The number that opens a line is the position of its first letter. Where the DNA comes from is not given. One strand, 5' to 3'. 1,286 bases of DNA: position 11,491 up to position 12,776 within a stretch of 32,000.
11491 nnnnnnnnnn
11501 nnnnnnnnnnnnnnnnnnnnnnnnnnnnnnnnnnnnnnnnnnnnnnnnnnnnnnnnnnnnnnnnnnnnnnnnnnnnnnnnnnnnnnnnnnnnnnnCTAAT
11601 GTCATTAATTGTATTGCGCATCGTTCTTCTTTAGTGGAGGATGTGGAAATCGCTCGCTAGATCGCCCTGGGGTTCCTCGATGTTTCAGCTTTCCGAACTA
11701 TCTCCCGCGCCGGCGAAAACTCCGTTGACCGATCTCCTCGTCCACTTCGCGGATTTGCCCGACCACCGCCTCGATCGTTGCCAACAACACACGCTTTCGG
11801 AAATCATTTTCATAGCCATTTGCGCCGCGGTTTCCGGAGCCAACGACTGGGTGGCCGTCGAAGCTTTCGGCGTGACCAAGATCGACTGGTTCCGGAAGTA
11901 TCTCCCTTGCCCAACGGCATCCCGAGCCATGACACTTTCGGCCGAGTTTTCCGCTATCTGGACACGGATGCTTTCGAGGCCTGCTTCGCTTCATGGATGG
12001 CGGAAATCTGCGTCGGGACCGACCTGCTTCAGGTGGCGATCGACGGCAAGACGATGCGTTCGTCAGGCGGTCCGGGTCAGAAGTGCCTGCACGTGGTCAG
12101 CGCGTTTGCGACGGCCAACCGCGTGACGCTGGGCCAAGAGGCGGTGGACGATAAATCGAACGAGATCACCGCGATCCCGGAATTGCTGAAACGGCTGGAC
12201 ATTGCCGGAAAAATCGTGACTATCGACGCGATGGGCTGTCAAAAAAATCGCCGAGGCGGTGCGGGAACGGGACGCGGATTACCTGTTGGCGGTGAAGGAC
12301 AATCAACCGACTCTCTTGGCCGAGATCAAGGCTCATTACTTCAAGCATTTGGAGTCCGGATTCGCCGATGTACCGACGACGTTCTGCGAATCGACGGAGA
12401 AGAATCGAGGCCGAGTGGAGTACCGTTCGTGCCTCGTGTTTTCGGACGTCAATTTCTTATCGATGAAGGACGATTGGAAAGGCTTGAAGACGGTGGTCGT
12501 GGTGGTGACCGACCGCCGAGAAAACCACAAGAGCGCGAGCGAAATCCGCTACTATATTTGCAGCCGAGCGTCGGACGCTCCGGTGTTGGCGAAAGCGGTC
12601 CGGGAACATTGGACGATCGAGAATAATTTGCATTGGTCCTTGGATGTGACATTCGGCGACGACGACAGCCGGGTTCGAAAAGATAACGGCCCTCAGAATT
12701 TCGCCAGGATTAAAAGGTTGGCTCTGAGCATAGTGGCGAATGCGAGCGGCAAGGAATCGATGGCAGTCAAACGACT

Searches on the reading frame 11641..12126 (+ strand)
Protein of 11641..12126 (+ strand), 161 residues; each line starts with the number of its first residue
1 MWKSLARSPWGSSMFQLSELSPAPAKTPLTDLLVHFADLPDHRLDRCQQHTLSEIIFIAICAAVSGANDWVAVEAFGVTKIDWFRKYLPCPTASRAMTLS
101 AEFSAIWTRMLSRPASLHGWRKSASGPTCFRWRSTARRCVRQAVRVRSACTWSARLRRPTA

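Call 12: search_protein_families(library=pfam, proteins=[window:11641-12126:+], max_evalue=0.01)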
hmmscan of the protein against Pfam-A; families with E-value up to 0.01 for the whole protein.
window:11641-12126:+ (161 aa): 1 family
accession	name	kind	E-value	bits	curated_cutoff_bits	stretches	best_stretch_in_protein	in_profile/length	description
PF13808.11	DDE_Tnp_1_assoc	-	1.3e-16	60.9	32.3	1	35-99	3-68/88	DDE_Tnp_1-associated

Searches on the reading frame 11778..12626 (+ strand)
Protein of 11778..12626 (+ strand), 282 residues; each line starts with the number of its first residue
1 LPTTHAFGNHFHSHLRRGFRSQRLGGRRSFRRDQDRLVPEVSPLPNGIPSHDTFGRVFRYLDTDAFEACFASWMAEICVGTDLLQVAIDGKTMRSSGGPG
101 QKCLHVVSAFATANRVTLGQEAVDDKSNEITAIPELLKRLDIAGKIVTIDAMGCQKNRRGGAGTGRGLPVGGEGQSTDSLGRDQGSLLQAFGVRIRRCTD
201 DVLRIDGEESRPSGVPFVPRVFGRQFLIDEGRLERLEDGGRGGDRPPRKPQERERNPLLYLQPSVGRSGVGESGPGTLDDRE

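Call 12: search_protein_families(library=pfam, proteins=[window:11778-12626:+], max_evalue=0.01)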
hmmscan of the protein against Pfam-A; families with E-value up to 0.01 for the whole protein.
window:11778-12626:+ (282 aa): 2 families
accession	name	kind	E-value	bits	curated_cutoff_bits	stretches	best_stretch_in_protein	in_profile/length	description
PF13808.11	DDE_Tnp_1_assoc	-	1.6e-10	41.3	32.3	1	32-74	46-88/88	DDE_Tnp_1-associated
PF01609.27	DDE_Tnp_1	-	0.00014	22.1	23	1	85-153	6-87/200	Transposase DDE domain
